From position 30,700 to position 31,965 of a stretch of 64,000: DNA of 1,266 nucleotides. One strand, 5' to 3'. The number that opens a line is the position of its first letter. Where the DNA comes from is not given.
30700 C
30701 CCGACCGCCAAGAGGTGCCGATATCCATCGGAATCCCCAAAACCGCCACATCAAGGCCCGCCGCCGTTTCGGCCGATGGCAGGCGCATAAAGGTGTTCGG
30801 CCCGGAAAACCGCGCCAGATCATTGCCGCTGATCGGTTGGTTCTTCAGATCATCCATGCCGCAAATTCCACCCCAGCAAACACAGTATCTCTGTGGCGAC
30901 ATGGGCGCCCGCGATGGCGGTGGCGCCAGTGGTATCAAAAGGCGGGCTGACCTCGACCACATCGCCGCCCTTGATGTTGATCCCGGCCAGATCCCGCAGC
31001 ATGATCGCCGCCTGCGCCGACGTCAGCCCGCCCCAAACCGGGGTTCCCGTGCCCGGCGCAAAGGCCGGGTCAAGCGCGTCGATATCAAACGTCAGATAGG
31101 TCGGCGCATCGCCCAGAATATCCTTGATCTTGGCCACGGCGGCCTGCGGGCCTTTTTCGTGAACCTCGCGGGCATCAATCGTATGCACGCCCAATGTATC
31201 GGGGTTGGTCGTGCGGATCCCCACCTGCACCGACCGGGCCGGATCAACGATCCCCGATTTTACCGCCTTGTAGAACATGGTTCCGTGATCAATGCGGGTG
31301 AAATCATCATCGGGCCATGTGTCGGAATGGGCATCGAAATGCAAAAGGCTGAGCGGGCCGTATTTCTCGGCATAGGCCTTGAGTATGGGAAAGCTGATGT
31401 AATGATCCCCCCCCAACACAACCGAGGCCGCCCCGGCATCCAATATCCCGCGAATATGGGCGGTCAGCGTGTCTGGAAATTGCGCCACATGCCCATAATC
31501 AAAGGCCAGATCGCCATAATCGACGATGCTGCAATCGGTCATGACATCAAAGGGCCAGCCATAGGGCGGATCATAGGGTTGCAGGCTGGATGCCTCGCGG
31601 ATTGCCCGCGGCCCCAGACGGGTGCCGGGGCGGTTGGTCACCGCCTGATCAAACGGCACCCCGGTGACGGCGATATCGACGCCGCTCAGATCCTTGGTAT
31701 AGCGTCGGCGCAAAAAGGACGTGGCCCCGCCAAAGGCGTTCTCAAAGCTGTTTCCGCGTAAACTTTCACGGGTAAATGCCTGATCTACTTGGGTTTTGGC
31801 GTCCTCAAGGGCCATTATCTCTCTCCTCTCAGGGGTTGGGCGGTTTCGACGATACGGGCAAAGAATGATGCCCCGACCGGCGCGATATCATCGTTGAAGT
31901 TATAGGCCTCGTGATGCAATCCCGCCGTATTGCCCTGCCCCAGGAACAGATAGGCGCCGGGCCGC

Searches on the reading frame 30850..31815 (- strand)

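Call 79: search_protein_families(library=pfam, proteins=[window:30850-31815:-], max_evalue=0.001)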
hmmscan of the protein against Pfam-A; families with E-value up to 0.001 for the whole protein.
window:30850-31815:- (321 aa): 1 family
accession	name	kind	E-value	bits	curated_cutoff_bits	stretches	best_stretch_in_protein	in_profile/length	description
PF00491.26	Arginase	-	1.4e-87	294.2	22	1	47-311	2-279/280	Arginase family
